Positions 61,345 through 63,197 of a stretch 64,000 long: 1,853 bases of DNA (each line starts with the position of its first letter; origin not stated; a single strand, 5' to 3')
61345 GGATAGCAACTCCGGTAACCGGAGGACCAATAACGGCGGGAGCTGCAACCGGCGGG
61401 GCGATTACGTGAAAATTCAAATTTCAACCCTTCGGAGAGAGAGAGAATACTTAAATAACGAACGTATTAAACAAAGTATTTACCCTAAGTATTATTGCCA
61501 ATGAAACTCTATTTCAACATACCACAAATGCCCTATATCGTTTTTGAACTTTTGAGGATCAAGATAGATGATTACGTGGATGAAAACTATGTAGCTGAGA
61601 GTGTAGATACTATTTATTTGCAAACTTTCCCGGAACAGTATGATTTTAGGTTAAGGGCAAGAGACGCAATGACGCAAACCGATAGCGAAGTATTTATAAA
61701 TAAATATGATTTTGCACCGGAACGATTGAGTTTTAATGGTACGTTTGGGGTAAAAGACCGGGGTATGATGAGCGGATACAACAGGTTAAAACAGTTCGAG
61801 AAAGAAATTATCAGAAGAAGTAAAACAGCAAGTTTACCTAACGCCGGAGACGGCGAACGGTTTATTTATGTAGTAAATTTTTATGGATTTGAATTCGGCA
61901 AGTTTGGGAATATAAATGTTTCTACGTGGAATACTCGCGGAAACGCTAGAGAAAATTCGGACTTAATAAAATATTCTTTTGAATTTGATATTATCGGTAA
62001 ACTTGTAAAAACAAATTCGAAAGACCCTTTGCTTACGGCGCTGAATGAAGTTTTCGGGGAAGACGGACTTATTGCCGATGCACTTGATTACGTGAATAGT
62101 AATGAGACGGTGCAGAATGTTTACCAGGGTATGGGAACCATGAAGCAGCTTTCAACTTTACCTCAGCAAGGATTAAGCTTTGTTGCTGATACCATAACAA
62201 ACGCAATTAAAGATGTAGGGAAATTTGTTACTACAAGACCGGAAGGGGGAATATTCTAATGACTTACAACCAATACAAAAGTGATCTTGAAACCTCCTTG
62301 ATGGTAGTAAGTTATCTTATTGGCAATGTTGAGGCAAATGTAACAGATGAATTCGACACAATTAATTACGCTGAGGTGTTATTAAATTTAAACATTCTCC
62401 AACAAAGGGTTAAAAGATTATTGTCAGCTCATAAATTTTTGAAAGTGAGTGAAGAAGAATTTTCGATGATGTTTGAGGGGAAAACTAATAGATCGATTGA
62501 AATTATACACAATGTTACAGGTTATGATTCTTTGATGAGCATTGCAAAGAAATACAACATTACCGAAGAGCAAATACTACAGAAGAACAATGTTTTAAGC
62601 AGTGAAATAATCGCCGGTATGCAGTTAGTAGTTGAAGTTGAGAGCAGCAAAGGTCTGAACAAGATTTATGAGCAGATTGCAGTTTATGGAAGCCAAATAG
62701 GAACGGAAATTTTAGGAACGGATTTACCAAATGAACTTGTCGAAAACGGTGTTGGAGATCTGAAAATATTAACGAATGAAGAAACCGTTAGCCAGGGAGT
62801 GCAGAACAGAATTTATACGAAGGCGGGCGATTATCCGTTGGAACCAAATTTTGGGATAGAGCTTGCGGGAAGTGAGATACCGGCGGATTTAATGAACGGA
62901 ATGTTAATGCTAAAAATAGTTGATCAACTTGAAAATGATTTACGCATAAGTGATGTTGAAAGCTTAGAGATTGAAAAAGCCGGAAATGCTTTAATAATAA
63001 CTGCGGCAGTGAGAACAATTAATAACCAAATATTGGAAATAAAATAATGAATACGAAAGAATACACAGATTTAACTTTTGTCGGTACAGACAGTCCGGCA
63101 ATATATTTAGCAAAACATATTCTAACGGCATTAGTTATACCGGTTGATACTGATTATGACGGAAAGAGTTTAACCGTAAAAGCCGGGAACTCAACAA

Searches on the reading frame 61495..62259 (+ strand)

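Call 7: search_protein_families(library=phrogs, proteins=[window:61495-62259:+])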
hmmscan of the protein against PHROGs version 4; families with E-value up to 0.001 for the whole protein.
window:61495-62259:+ (254 aa): 1 family
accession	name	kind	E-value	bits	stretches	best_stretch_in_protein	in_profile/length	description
phrog_19037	-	unknown function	0.00038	21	1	59-132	116-186/320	-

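Call 91: search_protein_families(library=pfam, max_evalue=0.05, proteins=[window:61501-62259:+])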
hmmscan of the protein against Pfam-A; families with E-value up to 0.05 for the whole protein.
window:61501-62259:+ (252 aa): 1 family
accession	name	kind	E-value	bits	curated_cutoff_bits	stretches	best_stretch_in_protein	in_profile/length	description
PF23980.1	Phage_tail_tube_init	-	0.00089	19.4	27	1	43-175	31-161/258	Putative phage tail tube initiator protein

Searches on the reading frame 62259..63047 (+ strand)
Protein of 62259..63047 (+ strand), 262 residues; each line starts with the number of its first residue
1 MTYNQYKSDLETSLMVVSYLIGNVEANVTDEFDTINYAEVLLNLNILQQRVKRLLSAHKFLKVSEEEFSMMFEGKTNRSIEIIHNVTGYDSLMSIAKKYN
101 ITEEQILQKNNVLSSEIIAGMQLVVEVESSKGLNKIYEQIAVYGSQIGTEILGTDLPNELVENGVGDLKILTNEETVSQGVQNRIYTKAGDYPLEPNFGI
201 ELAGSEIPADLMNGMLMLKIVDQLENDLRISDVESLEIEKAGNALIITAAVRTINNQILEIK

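Call 41: find_encoding_contigs(protein=window:62259-63047:+, flank=10000, max_places=4)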
Protein window:62259-63047:+ (262 aa): 3 contigs read that carry it; 1 place shown.
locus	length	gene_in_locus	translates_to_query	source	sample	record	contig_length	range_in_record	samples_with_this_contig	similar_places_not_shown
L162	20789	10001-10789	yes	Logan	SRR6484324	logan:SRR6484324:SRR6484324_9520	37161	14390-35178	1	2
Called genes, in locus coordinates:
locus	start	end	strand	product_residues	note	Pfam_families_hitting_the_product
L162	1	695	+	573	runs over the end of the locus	-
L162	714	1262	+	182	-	-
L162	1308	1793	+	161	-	-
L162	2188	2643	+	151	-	-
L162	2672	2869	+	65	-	-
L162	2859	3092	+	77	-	-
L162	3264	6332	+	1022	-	-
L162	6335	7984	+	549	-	-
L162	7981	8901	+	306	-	-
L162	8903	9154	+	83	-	-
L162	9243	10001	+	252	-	-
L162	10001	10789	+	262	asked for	PF01476:LysM (weak), PF10934:Sheath_initiator (weak)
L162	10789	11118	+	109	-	-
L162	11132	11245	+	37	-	-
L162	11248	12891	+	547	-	-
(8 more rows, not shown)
